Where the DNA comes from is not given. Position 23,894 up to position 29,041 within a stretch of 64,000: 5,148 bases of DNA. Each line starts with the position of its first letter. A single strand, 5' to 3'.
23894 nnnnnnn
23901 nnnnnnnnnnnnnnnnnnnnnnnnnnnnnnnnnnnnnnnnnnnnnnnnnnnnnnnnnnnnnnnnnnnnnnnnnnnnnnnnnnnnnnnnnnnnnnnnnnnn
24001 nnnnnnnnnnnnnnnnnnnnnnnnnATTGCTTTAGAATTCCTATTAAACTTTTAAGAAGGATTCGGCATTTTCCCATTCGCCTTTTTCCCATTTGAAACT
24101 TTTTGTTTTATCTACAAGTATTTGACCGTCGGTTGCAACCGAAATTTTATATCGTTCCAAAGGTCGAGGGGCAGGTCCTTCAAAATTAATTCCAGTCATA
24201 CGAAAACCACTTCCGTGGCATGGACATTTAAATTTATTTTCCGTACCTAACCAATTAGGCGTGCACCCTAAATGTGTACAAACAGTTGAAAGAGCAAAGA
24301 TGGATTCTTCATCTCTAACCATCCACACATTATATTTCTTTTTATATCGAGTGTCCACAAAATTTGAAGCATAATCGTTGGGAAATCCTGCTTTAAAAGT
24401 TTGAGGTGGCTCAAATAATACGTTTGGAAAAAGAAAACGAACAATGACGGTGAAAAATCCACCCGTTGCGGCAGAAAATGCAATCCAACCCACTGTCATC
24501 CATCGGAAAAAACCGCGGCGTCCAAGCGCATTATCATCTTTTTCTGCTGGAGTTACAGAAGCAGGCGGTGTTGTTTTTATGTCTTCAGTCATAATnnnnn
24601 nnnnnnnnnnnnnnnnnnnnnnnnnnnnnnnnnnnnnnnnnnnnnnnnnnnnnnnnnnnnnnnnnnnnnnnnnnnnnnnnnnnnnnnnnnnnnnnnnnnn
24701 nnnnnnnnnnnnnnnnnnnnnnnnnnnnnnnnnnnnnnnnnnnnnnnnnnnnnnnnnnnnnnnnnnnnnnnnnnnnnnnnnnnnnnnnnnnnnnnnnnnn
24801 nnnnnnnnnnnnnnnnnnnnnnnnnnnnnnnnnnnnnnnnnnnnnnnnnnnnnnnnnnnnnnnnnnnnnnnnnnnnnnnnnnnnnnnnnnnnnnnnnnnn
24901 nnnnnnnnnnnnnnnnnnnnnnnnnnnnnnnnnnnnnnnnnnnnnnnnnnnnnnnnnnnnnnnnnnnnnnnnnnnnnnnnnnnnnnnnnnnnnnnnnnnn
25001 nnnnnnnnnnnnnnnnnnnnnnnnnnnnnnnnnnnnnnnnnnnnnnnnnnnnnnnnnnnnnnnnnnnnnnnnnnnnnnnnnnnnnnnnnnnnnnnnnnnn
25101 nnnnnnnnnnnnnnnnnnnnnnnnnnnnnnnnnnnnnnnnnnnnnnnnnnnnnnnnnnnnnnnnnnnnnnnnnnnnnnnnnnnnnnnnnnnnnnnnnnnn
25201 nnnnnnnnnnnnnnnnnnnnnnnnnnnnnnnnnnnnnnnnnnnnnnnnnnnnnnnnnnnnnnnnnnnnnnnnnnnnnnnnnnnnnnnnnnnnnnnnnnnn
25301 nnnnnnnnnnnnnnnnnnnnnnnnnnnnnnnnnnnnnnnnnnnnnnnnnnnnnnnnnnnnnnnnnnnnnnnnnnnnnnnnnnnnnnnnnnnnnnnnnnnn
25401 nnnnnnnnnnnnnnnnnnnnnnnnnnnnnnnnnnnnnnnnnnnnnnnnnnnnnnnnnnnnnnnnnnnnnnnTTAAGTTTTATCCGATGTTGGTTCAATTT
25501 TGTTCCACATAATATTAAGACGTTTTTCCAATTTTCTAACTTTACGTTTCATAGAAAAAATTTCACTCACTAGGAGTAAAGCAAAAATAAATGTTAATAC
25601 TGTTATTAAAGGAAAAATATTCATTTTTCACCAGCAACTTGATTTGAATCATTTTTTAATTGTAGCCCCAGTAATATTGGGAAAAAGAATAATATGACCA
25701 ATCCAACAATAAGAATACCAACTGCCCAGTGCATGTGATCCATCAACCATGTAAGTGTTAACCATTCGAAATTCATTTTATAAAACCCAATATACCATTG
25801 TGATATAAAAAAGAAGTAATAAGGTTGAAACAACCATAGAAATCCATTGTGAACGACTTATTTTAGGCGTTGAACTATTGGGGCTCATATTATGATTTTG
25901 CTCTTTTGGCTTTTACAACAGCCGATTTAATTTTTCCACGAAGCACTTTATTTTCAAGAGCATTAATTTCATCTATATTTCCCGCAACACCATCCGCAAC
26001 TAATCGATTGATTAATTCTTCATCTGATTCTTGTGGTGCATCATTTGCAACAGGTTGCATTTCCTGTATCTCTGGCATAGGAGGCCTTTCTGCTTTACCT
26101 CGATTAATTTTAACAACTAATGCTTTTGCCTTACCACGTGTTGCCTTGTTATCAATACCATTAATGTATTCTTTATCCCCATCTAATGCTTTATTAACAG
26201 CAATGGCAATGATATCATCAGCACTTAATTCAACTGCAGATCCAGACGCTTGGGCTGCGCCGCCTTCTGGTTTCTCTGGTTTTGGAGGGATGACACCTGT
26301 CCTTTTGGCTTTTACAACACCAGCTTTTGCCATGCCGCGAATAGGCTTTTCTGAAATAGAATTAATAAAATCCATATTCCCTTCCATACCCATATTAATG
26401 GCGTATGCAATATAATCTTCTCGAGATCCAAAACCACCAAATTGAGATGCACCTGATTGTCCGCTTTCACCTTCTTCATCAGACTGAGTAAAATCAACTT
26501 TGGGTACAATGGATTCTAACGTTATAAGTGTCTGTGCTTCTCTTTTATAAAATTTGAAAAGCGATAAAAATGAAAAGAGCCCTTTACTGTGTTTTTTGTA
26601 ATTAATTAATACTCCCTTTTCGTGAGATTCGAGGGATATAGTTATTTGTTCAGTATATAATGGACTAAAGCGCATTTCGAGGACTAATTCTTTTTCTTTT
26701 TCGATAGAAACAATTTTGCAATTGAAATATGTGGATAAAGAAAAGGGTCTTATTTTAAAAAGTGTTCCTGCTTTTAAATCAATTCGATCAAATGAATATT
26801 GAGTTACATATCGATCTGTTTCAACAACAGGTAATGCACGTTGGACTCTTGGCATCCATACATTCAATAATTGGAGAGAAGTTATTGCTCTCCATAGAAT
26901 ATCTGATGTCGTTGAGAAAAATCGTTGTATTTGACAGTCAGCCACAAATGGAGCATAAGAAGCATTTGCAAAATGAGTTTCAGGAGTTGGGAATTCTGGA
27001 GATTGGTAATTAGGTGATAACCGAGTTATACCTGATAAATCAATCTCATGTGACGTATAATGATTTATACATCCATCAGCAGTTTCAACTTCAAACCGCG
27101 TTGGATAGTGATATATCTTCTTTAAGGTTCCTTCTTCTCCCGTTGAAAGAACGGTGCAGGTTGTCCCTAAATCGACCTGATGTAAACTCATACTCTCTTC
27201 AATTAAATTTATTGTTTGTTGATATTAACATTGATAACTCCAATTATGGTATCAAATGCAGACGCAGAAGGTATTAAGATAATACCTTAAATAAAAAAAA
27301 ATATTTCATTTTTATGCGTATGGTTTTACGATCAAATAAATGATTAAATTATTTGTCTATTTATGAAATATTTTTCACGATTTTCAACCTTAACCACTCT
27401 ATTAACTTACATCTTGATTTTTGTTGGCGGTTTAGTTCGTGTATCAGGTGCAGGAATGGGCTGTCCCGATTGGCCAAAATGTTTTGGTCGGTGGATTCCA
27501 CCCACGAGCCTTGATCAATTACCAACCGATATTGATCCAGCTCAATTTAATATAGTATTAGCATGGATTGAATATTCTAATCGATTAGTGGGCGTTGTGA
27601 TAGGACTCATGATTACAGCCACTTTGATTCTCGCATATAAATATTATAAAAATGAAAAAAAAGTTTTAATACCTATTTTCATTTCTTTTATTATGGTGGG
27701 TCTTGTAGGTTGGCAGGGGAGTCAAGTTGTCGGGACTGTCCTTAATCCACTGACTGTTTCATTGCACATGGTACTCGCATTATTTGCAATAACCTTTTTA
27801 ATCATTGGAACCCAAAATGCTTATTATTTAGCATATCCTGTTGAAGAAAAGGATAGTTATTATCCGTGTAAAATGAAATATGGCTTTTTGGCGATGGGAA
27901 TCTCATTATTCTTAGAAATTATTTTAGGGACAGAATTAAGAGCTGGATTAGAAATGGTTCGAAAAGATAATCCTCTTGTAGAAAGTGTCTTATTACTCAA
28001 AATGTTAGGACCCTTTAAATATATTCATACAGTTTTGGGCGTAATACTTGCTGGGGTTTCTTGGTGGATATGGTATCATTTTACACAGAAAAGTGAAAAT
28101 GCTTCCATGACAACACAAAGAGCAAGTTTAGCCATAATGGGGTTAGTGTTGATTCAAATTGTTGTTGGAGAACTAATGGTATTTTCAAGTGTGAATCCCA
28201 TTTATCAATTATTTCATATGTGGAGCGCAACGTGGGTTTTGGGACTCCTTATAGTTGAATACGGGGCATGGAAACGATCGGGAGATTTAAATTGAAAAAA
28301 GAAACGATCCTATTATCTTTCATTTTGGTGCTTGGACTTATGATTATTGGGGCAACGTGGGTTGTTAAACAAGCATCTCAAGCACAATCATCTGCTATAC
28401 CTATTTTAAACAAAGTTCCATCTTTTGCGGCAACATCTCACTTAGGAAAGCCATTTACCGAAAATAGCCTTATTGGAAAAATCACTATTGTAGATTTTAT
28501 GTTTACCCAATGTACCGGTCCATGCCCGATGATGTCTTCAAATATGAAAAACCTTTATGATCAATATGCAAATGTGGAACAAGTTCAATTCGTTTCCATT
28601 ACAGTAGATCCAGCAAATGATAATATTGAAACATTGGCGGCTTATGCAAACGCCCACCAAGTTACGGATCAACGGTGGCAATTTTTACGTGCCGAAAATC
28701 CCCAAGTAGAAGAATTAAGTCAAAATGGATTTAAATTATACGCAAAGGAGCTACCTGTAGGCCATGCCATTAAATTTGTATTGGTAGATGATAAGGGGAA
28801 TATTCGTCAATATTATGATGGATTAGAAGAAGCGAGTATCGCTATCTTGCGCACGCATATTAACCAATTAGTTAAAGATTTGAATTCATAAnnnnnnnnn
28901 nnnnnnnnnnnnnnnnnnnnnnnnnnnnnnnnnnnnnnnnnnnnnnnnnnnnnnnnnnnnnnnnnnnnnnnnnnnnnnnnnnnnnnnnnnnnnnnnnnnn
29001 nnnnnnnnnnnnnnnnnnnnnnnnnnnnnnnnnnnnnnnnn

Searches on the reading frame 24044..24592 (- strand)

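Call 75: search_protein_families(library=pfam, proteins=[window:24044-24592:-], max_evalue=0.0001)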
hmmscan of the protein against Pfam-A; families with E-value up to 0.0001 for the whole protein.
window:24044-24592:- (182 aa): 1 family
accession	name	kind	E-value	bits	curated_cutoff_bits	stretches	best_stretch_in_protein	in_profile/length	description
PF00355.32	Rieske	-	2e-10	40.9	20.3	1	85-148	22-87/88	Rieske [2Fe-2S] domain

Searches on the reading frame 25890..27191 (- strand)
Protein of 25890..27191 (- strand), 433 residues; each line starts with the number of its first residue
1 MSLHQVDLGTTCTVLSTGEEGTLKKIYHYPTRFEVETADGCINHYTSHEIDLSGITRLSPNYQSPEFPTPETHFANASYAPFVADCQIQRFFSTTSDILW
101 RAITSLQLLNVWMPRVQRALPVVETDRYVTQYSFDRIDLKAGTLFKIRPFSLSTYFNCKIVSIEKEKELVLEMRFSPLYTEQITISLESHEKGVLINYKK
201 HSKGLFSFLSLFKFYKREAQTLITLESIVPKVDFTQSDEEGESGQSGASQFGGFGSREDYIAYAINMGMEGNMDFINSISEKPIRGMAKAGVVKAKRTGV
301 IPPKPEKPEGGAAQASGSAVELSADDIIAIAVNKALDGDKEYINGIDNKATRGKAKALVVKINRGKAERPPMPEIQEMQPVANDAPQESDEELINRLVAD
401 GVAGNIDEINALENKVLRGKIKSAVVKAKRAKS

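Call 7: search_protein_families(library=pfam, proteins=[window:25890-27191:-], max_evalue=0.001)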
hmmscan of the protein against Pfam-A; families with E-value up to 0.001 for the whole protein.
window:25890-27191:- (433 aa): 1 family
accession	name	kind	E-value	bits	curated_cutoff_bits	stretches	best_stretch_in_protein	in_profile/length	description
PF08327.17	AHSA1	-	0.00036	21.2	22.1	1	95-196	3-92/125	Activator of Hsp90 ATPase homolog 1-like protein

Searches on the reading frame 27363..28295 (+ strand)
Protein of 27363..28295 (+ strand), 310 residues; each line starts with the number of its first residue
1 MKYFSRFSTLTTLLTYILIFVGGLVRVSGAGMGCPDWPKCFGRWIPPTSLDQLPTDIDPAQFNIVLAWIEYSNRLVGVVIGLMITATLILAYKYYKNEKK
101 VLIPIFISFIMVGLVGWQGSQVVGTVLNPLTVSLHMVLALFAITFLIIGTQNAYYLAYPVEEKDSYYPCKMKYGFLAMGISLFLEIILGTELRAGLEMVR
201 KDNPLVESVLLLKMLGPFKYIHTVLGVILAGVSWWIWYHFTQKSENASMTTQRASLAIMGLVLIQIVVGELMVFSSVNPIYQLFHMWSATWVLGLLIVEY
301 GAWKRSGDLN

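Call 7: search_protein_families(library=pfam, proteins=[window:27363-28295:+], max_evalue=0.001)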
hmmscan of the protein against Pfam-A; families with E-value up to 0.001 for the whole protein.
window:27363-28295:+ (310 aa): 1 family
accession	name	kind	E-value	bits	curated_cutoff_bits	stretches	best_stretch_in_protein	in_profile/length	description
PF02628.20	COX15-CtaA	-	4.1e-34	118.5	29.9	1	6-296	2-321/322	Cytochrome oxidase assembly protein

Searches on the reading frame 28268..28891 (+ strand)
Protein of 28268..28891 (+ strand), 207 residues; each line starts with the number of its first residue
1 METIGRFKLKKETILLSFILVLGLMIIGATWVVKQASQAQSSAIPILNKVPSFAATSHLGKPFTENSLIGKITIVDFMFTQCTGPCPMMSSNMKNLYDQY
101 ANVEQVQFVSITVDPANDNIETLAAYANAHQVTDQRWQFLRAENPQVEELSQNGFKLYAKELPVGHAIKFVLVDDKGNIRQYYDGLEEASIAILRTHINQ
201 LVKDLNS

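Call 7: search_protein_families(library=pfam, proteins=[window:28268-28891:+], max_evalue=0.001)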
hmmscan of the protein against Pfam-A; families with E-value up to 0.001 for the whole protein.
window:28268-28891:+ (207 aa): 5 families
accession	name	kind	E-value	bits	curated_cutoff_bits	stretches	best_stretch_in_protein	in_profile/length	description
PF02630.20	SCO1-SenC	-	2.8e-21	76.3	22.8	1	52-177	3-132/134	SCO1/SenC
PF00578.27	AhpC-TSA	-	1.5e-07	31.9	26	1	48-179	3-121/124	AhpC/TSA family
PF08534.16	Redoxin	-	0.00012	22.3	26.6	1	48-185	4-134/148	Redoxin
PF13905.12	Thioredoxin_8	-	0.00032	21.4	27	1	70-179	1-94/94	Thioredoxin-like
PF00085.26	Thioredoxin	-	0.00088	19.7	23.5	0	71-119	19-64/103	Thioredoxin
